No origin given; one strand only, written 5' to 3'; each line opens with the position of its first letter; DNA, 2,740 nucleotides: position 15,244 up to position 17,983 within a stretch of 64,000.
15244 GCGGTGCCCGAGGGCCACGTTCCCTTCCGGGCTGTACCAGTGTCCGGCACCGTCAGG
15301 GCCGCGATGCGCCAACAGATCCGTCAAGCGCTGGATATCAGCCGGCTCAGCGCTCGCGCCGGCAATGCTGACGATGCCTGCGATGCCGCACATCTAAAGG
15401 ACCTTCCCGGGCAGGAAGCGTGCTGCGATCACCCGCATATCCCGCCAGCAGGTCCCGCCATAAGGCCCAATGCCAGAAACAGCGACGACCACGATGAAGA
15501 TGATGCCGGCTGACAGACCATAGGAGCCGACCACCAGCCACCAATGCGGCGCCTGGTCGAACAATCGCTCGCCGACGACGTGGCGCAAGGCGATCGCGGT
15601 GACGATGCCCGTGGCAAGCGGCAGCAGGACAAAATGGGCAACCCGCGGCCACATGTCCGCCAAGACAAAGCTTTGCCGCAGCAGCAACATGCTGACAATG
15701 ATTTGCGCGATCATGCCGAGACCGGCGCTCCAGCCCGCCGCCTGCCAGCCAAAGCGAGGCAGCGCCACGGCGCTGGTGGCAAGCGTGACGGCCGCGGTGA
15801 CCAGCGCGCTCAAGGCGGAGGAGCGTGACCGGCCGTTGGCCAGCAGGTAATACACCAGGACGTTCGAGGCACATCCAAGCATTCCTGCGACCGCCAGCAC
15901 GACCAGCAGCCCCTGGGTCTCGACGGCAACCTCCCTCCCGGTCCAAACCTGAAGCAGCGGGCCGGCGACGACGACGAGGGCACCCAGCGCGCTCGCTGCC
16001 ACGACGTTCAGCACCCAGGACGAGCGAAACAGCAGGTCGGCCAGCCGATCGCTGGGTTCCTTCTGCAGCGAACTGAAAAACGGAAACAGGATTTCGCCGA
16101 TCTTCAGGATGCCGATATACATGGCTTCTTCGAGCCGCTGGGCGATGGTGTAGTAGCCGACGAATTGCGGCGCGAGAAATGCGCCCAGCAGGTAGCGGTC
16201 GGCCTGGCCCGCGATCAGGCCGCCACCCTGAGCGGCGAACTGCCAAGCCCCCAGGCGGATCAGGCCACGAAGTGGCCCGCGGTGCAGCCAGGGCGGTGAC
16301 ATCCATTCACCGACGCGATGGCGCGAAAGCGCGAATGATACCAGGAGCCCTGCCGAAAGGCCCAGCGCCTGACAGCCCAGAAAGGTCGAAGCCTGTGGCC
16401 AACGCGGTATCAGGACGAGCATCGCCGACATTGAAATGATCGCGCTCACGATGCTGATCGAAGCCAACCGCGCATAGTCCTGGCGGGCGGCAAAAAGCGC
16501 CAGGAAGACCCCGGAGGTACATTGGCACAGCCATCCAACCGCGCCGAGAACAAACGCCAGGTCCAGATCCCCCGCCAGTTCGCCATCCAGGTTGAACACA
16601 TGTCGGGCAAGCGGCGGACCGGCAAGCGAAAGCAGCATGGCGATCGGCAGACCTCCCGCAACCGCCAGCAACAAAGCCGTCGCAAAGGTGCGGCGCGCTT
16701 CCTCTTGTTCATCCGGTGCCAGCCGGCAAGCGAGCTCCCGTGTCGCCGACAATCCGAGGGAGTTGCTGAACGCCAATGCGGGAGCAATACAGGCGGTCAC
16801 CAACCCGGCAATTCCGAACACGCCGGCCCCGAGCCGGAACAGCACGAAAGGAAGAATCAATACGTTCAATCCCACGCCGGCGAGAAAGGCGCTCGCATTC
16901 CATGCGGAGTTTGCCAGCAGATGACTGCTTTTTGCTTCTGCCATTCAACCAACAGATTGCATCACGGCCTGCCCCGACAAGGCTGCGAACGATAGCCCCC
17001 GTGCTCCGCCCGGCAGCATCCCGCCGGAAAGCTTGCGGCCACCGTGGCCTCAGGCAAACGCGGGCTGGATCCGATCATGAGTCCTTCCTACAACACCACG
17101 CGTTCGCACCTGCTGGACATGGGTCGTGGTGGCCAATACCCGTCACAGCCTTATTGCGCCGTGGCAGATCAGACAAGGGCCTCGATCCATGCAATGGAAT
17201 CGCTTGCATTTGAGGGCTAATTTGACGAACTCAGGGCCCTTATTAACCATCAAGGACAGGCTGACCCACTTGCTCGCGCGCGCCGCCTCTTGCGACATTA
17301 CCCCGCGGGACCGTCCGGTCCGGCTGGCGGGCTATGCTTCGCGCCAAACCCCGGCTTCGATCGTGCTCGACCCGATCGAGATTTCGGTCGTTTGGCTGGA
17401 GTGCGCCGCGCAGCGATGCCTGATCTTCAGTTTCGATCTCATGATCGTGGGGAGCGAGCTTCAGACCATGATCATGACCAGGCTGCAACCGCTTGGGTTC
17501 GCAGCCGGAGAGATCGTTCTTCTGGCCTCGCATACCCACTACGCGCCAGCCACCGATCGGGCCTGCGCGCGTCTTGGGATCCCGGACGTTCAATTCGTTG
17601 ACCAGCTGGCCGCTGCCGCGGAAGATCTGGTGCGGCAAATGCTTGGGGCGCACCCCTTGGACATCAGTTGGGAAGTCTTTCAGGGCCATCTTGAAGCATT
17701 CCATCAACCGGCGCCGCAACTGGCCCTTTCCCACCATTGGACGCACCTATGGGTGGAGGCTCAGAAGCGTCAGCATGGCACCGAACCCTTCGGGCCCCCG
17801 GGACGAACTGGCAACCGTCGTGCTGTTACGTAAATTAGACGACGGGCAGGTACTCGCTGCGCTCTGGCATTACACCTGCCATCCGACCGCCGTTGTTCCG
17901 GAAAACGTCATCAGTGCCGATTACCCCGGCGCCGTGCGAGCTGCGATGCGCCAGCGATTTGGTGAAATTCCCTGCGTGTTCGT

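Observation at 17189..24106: Candidate undescribed system: an ACP-centred tailoring operon next to the polysaccharide cluster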

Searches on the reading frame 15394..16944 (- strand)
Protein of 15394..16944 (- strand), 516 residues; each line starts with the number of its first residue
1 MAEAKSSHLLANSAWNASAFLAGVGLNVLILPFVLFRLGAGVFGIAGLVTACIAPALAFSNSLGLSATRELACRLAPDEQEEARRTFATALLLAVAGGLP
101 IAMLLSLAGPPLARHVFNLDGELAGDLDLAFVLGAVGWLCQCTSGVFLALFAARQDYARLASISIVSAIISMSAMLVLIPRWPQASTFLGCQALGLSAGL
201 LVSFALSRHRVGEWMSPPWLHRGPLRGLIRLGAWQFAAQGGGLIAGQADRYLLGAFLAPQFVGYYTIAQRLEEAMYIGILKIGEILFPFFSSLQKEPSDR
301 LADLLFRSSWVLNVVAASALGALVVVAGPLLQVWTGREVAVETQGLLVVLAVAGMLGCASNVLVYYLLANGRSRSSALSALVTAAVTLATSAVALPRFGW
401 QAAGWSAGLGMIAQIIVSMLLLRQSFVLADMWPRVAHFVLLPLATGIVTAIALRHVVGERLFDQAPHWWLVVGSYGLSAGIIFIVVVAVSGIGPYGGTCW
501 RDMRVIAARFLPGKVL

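Call 7: search_protein_families(library=pfam, proteins=[window:15394-16944:-], max_evalue=0.001)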
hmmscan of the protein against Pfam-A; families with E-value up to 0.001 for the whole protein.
window:15394-16944:- (516 aa): 3 families
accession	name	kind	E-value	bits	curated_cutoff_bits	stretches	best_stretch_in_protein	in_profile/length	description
PF01943.22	Polysacc_synt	-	2.3e-15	57.2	28.2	1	9-294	1-274/274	Polysaccharide biosynthesis protein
PF13440.11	Polysacc_synt_3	-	6.4e-13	49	23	1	81-337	41-286/293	Polysaccharide biosynthesis protein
PF03023.19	MurJ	-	5.5e-05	22.4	27.4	0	70-187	260-380/451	Lipid II flippase MurJ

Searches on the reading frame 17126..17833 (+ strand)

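Call 5: search_protein_families(library=pfam, proteins=[window:17126-17833:+], max_evalue=0.01)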
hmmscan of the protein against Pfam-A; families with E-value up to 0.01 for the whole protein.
window:17126-17833:+ (235 aa): 1 family
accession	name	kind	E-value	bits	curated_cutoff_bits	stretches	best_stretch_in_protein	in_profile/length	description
PF04734.18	Ceramidase_alk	-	0.007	15.5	32.1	1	55-164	7-121/509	Neutral/alkaline non-lysosomal ceramidase, N-terminal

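Call 6: search_protein_families(library=ncbifam, proteins=[window:17126-17833:+], max_evalue=0.01)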
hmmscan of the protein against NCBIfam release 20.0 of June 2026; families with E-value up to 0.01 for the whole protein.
window:17126-17833:+ (235 aa): 0 families
